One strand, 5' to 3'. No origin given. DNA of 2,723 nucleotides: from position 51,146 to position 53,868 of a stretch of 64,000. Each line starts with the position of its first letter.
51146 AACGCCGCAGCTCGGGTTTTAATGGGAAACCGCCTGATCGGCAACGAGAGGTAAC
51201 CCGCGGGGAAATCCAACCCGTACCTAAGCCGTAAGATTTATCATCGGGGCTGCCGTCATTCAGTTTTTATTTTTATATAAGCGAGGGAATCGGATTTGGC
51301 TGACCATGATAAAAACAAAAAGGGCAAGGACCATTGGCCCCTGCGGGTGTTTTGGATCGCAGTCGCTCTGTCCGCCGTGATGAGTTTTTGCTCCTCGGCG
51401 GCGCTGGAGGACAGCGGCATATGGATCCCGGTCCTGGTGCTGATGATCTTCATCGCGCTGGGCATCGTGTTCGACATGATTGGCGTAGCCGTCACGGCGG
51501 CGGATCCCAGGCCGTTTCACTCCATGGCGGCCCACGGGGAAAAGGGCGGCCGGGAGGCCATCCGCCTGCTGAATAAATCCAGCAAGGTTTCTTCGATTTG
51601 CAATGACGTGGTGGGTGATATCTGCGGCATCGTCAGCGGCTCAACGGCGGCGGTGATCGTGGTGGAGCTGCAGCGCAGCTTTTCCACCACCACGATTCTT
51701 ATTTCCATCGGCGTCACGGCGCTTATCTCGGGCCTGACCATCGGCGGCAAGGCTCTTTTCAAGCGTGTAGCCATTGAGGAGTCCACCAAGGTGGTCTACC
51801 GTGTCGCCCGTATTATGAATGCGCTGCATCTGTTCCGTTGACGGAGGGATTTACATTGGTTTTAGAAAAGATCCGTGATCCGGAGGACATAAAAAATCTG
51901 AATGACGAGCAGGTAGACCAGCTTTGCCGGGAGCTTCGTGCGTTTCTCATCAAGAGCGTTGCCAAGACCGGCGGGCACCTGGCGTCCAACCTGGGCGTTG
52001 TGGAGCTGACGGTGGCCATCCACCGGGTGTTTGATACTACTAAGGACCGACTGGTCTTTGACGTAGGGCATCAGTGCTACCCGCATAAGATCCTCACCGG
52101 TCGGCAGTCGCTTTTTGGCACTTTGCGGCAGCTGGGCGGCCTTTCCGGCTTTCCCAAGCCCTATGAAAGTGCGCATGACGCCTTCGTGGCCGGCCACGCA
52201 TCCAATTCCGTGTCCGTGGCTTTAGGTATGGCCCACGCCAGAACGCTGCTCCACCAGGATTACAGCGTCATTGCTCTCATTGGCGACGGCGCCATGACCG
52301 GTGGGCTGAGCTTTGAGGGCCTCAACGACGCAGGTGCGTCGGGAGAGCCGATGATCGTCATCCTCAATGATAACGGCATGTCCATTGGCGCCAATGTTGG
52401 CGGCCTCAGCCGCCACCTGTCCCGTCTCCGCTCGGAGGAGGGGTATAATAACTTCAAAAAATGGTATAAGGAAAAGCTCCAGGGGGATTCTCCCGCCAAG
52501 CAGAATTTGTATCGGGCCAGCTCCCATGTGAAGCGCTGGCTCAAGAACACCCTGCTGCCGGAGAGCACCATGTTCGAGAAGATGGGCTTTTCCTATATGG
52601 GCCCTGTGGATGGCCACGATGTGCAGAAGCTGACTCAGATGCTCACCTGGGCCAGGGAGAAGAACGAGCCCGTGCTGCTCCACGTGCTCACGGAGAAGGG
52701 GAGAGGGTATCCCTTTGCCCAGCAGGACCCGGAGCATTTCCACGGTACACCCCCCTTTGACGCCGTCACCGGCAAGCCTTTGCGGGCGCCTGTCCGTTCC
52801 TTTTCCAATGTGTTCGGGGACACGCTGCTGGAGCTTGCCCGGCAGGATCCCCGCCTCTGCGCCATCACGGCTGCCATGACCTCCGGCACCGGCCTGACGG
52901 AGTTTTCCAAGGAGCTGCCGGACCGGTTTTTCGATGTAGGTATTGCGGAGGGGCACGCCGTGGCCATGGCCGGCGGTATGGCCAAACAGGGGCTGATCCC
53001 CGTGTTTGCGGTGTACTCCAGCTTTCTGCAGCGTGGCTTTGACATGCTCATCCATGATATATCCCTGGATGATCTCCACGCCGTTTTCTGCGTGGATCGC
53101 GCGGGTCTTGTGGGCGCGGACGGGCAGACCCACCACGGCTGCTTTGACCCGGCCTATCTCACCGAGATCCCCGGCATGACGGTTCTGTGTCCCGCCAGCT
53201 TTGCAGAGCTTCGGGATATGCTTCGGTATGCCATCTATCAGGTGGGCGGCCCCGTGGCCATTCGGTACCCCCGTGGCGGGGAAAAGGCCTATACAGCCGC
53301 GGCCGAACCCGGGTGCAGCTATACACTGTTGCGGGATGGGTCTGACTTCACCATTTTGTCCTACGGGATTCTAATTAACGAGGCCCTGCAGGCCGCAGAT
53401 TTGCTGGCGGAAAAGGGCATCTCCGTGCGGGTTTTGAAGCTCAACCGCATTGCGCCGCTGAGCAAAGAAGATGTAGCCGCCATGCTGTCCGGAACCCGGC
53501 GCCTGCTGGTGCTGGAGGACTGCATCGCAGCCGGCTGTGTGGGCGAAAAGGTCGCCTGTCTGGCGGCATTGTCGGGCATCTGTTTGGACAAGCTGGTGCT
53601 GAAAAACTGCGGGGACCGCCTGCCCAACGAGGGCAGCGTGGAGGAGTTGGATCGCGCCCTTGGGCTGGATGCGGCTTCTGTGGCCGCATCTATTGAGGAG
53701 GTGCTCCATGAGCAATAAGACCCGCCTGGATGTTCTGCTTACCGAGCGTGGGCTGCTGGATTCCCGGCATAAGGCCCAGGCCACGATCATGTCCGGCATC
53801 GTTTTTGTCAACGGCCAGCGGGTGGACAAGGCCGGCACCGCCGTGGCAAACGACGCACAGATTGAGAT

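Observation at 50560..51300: ~650-nt highly structured non-coding RNA between ispA and dxs, with the context of the OLE RNA/OapA ribonucleoprotein locus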

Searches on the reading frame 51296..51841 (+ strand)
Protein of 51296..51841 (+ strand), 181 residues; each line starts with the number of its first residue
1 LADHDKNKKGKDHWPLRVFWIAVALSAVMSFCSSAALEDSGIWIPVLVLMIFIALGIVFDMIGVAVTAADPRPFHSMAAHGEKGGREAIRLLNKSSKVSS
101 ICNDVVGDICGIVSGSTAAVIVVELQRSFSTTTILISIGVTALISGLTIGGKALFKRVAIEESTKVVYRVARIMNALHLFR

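Call 4: search_protein_families(library=pfam, proteins=[window:51296-51841:+])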
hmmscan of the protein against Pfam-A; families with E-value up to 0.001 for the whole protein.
window:51296-51841:+ (181 aa): 1 family
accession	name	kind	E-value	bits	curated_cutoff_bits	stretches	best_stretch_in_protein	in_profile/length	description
PF01595.25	CNNM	-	5.1e-06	26.7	28.4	1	48-179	2-129/181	Cyclin M transmembrane N-terminal domain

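Call 5: search_protein_families(library=ncbifam, proteins=[window:51296-51841:+])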
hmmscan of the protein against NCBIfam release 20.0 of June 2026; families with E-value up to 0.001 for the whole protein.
window:51296-51841:+ (181 aa): 0 families

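Call 14: find_homologous_proteins(query=window:51296-51838:+)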
Query window:51296-51838:+ (181 aa): 5642 proteins with E <= 0.001 among 5840 candidates; the best 120 are listed.
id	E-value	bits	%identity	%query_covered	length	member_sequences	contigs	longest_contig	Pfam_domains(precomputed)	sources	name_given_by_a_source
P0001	8.7e-110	382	99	100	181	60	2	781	PF01595.26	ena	-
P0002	4.6e-109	380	99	100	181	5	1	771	PF01595.26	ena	-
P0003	7.7e-109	379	99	100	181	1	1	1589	-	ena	-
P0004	1.1e-103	362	97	100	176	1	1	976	-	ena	-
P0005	9.7e-100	349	92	99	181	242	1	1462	PF01595.26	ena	-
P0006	1.9e-98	345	88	100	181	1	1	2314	PF01595.26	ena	-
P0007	4.2e-97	341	92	99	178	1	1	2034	-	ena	-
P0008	9.7e-97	340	87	100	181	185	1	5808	-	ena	-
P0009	1.4e-94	333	89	99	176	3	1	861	PF01595.26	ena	-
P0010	3.3e-94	331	87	100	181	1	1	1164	PF01595.26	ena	-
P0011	6.6e-94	330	88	100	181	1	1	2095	PF01595.26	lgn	-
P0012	6.0e-93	327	85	100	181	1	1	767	PF01595.26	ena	-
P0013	1.4e-92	326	85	100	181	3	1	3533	PF01595.26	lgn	-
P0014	2.4e-92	325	84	100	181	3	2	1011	-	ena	-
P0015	3.1e-92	325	89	99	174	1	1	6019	-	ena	-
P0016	3.6e-92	325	85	100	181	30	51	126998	PF01595.26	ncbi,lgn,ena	-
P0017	5.1e-92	324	84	100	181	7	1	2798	PF01595.26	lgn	-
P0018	6.8e-92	324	85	100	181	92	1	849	PF01595.26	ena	-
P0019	1.4e-91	323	84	100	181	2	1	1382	PF01595.26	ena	-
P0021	4.9e-91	321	83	100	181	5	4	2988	PF01595.26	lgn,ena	-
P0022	1.5e-90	319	83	100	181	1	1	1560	PF01595.26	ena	-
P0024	2.4e-90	319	83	100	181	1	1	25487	PF01595.26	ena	-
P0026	2.7e-89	315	83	100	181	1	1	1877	PF01595.26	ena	-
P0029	1.3e-86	307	86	98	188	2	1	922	PF01595.26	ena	-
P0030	3.9e-86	305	81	99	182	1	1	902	PF01595.26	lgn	-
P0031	4.1e-86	305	81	100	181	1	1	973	PF01595.26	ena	-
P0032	5.1e-86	305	79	98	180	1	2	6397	PF01595.26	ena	-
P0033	5.9e-85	301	80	97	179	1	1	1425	PF01595.26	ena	-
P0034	7.0e-85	301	80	100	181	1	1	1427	PF01595.26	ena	-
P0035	1.5e-84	300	78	100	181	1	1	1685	PF01595.26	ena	-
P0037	7.9e-84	298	78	98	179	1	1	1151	PF01595.26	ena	-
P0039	6.4e-83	295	75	100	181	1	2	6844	PF01595.26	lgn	-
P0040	7.2e-82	291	77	99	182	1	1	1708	PF01595.26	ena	-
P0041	8.4e-82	291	76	100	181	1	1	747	PF01595.26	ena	-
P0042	1.1e-81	291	77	99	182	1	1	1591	PF01595.26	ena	-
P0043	1.2e-81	290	75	100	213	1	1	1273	PF01595.26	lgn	-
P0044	1.5e-81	290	77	99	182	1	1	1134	PF01595.26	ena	-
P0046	2.3e-81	290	78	94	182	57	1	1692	PF01595.26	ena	-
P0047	2.4e-81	289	77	99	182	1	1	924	PF01595.26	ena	-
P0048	4.1e-81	289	79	93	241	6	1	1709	PF01595.26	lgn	-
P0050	6.0e-81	288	77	99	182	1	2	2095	PF01595.26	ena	-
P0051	6.9e-81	288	77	99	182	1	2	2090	PF01595.26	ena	-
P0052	8.4e-81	288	76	99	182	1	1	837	PF01595.26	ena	-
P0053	1.1e-80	287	77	100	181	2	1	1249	PF01595.26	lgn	-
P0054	1.2e-80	287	77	99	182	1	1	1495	PF01595.26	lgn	-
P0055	1.2e-80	287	76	93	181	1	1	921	PF01595.26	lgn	-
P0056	1.8e-80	287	77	100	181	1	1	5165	PF01595.26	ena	-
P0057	2.1e-80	286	75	100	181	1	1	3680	PF01595.26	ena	-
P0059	3.8e-80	286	76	99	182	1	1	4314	PF01595.26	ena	-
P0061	6.1e-80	285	75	100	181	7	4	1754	PF01595.26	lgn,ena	-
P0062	9.5e-80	284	74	100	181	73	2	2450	PF01595.26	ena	-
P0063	1.0e-79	284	75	100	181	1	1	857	PF01595.26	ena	-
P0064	1.2e-79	284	74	100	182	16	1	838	PF01595.26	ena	-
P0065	1.4e-79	284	75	100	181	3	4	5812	PF01595.26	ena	-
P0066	1.5e-79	284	77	93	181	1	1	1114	PF01595.26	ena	-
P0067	1.6e-79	283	77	94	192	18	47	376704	PF01595.26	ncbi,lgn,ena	-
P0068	1.8e-79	283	76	99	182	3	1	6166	PF01595.26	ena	-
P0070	2.3e-79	283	75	100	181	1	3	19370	PF01595.26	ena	-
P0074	2.8e-79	283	77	94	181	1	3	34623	PF01595.26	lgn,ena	-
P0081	6.3e-79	282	75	100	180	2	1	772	PF01595.26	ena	-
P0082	6.5e-79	282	74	100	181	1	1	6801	PF01595.26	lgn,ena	-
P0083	7.3e-79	281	74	99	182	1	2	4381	PF01595.26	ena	-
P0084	7.8e-79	281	73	100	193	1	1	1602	PF01595.26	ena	-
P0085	8.0e-79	281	73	100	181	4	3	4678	PF01595.26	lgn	-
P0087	8.3e-79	281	74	100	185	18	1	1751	PF01595.26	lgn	-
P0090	1.5e-78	280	75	96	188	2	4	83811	PF01595.26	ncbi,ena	-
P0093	2.2e-78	280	76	94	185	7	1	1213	PF01595.26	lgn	-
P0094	2.5e-78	280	74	94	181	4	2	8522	PF01595.26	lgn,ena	-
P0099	4.5e-78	279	75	94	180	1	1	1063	PF01595.26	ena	-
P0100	5.3e-78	279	73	100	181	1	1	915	PF01595.26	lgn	-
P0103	9.5e-78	278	73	100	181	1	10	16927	PF01595.26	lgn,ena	-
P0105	1.1e-77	278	76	93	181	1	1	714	PF01595.26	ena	-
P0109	1.7e-77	277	74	94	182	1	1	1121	PF01595.26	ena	-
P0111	2.4e-77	276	75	94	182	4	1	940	PF01595.26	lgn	-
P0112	3.3e-77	276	74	100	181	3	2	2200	PF01595.26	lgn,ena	-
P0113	3.8e-77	276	73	100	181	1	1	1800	PF01595.26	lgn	-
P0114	3.8e-77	276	76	94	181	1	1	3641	PF01595.26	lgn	-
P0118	7.3e-77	275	77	93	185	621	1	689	PF01595.26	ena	-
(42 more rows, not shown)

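Call 17: find_related_loci(query=A1, collection=genome_contigs, flank=4000)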
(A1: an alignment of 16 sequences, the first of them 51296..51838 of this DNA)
Query A1 (181 aa) in genome_contigs; peptide patterns used: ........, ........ (x = any residue, [..] = any of these).
600 stretches matched a pattern (row limit reached: there are more); 594 encode a relative of the query (tblastn E <= 1e-3); the best 80 are kept; 80 distinct loci.
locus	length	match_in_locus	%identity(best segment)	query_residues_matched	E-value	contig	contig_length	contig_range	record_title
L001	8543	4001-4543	92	1-181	5e-109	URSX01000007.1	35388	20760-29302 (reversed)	uncultured Clostridiales bacterium isolate UMGS1313 genome assembly, contig: NODE_611_length_35388_cov_5.084029, whole g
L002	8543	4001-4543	87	1-181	1e-103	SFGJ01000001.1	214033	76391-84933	MAG: Clostridiales bacterium isolate W0P5.003 Contig6, whole genome shotgun sequence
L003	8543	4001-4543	84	1-181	7e-100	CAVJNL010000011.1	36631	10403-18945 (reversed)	Clostridium sp. CAG:413 isolate H07681-L1_cleanbin_000017 genome assembly, contig: Spades_H07681-L1_contig_598, whole ge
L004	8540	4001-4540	77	2-181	9e-90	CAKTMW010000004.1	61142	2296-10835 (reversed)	MAG: uncultured Oscillospiraceae bacterium isolate REFINED_METABAT215_TOP10_CONTIGS_1500_ASSEMBLY_K77_MERGED__Hadza_MoBi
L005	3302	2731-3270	76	2-181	4e-89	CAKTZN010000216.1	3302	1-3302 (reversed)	MAG: uncultured Oscillospiraceae bacterium isolate REFINED_METABAT215_TOP10_CONTIGS_1500_ASSEMBLY_K77_MERGED__Hadza_PheC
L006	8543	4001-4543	75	1-181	6e-87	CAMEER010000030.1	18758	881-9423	MAG: uncultured Clostridia bacterium isolate SRR11489746_bin.6_metaWRAP_v1.3_MAG genome assembly, contig: ERZ11466724.38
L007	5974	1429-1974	73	1-181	4e-86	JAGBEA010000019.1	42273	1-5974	MAG: Oscillospiraceae bacterium isolate RGIG9033 Water_deer_Rectum-4__c135114, whole genome shotgun sequence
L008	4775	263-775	79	11-181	2e-85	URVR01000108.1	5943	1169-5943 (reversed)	uncultured Clostridiales bacterium isolate UMGS1392 genome assembly, contig: NODE_2656_length_5943_cov_5.650476, whole g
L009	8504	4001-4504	78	14-181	2e-84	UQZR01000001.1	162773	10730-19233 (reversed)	uncultured Clostridiales bacterium isolate UMGS792 genome assembly, contig: NODE_33_length_162773_cov_8.912764, whole ge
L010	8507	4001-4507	78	11-179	3e-83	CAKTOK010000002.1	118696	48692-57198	MAG: uncultured Oscillospiraceae bacterium isolate REFINED_METABAT215_TOP10_CONTIGS_1500_ASSEMBLY_K77_MERGED__Hadza_MoBi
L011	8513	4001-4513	79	11-181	7e-83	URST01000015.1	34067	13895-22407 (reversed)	uncultured Clostridiales bacterium isolate UMGS1315 genome assembly, contig: NODE_397_length_34067_cov_11.729331, whole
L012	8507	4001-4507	77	13-181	7e-83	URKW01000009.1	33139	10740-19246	uncultured Clostridiales bacterium isolate UMGS1099 genome assembly, contig: NODE_670_length_33139_cov_9.803742, whole g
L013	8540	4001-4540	77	2-181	9e-83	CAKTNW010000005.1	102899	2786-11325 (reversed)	MAG: uncultured Oscillospiraceae bacterium isolate REFINED_METABAT215_TOP10_CONTIGS_1500_ASSEMBLY_K77_MERGED__Nepal_MoBi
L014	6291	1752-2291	75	2-181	2e-82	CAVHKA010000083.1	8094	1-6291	Agathobacter sp. isolate H07618-L1_cleanbin_000072 genome assembly, contig: Spades_H07618-L1_contig_6405, whole genome s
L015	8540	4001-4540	76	2-181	2e-82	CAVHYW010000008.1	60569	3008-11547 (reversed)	bacterium isolate G02653-L1_cleanbin_000028 genome assembly, contig: Spades_G02653-L1_contig_339, whole genome shotgun s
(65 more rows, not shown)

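Call 25: search_solved_structures(query=window:51296-51838:+, max_evalue=1, show_alignments=2)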
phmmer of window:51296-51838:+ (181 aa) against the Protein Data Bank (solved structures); distinct sequences matched with E-value up to 1: 0.

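Call 47: predict_structure(alignment_id=A3)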
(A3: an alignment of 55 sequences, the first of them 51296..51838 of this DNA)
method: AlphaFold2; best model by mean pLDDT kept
length: 181 residues; sequences in the alignment: 55
mean_pLDDT: 54.9   pTM: 0.44
mean pLDDT of the five models: 54.9, 53.4, 52.2, 48.9, 41.9
residues with pLDDT >= 90: 0; 70-90: 0; 50-70: 151; < 50: 30
segments of 3 or more residues with pLDDT < 50: 1-12, 14-16, 33-37, 124-126
pLDDT, mean of each block of 10 residues (from residue 1): 36 49 57 48 58 64 61 56 57 61 61 56 51 52 55 55 57 55 41
secondary structure, 60 per line:
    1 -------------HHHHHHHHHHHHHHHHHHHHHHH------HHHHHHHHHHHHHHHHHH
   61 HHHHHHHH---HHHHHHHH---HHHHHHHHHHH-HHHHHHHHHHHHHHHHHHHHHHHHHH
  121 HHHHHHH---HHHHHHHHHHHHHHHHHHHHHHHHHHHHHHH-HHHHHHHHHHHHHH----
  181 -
elements in order: H14-36 H43-68 H72-79 H83-93 H95-127 H131-161 H163-176

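Call 52: find_encoding_contigs(protein=window:51296-51841:+, flank=3000, max_places=5)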
Protein window:51296-51841:+ (181 aa): 23 contigs read that carry it; 5 places shown.
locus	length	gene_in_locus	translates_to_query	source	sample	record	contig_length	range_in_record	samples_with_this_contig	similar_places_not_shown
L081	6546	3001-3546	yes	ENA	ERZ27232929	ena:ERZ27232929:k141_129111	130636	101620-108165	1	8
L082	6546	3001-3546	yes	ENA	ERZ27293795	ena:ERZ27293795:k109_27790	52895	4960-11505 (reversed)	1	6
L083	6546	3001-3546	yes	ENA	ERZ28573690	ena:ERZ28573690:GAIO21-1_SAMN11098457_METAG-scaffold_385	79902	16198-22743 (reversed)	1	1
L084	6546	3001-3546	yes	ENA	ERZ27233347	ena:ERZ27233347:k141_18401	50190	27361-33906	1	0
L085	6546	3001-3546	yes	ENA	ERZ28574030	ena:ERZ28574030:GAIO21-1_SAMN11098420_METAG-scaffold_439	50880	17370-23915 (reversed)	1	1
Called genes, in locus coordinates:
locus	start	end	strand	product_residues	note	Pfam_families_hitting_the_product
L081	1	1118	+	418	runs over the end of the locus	PF13742:tRNA_anti_2, PF01336:tRNA_anti-codon, PF02601:Exonuc_VII_L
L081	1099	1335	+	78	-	PF02609:Exonuc_VII_S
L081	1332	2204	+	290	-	PF00348:polyprenyl_synt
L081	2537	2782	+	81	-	-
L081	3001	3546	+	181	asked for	PF01595:CNNM (weak)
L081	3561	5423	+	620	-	PF00456:Transketolase_N (faint), PF13292:DXP_synthase_N, PF02779:Transket_pyr, PF02780:Transketolase_C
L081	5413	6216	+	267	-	PF01479:S4, PF01728:FtsJ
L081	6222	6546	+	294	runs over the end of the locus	PF01513:NAD_kinase, PF20143:NAD_kinase_C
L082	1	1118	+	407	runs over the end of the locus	PF13742:tRNA_anti_2, PF01336:tRNA_anti-codon, PF02601:Exonuc_VII_L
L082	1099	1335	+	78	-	PF02609:Exonuc_VII_S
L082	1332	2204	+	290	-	PF00348:polyprenyl_synt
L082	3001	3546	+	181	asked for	PF01595:CNNM (weak)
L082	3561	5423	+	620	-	PF00456:Transketolase_N (faint), PF13292:DXP_synthase_N, PF02779:Transket_pyr, PF02780:Transketolase_C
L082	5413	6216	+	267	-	PF01479:S4, PF01728:FtsJ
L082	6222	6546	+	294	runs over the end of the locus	PF01513:NAD_kinase, PF20143:NAD_kinase_C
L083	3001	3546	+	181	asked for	PF01595:CNNM (weak)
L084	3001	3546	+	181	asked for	PF01595:CNNM (weak)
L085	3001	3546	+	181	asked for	PF01595:CNNM (weak)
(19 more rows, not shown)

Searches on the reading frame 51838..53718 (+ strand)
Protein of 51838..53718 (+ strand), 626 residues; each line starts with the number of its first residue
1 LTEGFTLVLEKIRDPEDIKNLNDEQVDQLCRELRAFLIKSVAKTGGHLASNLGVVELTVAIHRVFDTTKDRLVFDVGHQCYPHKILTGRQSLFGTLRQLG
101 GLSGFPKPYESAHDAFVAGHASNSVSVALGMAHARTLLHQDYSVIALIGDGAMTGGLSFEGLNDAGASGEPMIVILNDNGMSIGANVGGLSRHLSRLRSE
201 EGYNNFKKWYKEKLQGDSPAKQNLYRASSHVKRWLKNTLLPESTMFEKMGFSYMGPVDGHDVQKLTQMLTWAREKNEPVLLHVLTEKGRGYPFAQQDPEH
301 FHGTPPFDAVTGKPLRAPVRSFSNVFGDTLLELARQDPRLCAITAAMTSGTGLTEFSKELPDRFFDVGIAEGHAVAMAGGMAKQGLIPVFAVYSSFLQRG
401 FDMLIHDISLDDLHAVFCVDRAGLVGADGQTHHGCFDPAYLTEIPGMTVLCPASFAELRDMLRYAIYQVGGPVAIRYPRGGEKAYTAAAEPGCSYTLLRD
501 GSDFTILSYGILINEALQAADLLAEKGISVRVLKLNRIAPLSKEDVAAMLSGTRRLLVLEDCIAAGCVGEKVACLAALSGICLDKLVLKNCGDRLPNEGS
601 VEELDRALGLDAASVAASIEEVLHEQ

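Call 4: search_protein_families(library=pfam, proteins=[window:51838-53718:+])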
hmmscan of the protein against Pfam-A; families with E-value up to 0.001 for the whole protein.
window:51838-53718:+ (626 aa): 7 families
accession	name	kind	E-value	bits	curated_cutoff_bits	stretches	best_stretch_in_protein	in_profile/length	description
PF13292.11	DXP_synthase_N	-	2.9e-114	381.4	21.2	1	9-285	1-274/274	1-deoxy-D-xylulose-5-phosphate synthase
PF02779.29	Transket_pyr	-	2.9e-40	138.2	27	1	322-480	5-170/174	Transketolase, pyrimidine binding domain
PF02780.25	Transketolase_C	-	2.8e-19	69.7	25.9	1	497-615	5-124/124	Transketolase, C-terminal domain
PF00456.26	Transketolase_N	-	2e-06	27.5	22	0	32-188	8-192/334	Transketolase, thiamine diphosphate binding domain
PF17147.9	PFOR_II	-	6.8e-05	23.6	27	1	503-568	2-67/102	Pyruvate:ferredoxin oxidoreductase core domain II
PF02775.26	TPP_enzyme_C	-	7.5e-05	23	21.9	0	113-181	22-84/151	Thiamine pyrophosphate enzyme, C-terminal TPP binding domain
PF00676.26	E1_dh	-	8.6e-05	22.1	22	1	125-186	107-168/300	Dehydrogenase E1 component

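Call 5: search_protein_families(library=ncbifam, proteins=[window:51838-53718:+])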
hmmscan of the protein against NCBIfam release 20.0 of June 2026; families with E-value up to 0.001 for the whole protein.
window:51838-53718:+ (626 aa): 13 families
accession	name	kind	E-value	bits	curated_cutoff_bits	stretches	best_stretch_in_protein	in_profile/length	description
TIGR00204.1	dxs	equivalog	7.2e-202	672.2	465.95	1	11-623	3-615/616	1-deoxy-D-xylulose-5-phosphate synthase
NF003933.0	PRK05444.2-2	equivalog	8.8e-170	566.2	395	1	8-622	7-604/606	1-deoxy-D-xylulose-5-phosphate synthase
NF008968.0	PRK12315.1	subfamily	2.5e-147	491.6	510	2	7-204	2-199/582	1-deoxy-D-xylulose-5-phosphate synthase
NF004559.0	PRK05899.2-5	equivalog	1.3e-56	192.1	488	3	324-624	322-625/627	transketolase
NF004556.0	PRK05899.2-2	equivalog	2.5e-35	121.8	575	1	324-623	326-638/639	transketolase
NF006667.0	PRK09212.1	subfamily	1.8e-17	63.2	321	1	362-579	51-279/327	pyruvate dehydrogenase complex E1 component subunit beta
TIGR00232.1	tktlase_bact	equivalog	2e-15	56.2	682.25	1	355-545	389-584/654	transketolase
NF008854.0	PRK11892.1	equivalog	1.2e-14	53.8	454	1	430-579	265-418/464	pyruvate dehydrogenase complex E1 component subunit beta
NF004558.0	PRK05899.2-4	equivalog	6e-12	44.8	788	1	353-554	382-591/651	transketolase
TIGR03182.1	PDH_E1_alph_y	equivalog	6.6e-10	38.4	393.85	1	114-187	103-178/315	pyruvate dehydrogenase (acetyl-transferring) E1 component subunit alpha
TIGR03181.1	PDH_E1_alph_x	equivalog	3.5e-08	32.7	411.35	1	123-184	126-187/341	pyruvate dehydrogenase (acetyl-transferring) E1 component subunit alpha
NF041170.1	Oxoac_fdxalpha_Archa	equivalog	0.00014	20.4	800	1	501-595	519-610/636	2-oxoacid:ferredoxin oxidoreductase subunit alpha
TIGR03710.1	OAFO_sf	subfamily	0.00025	19.8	482.75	1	501-561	463-522/561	2-oxoacid:acceptor oxidoreductase subunit alpha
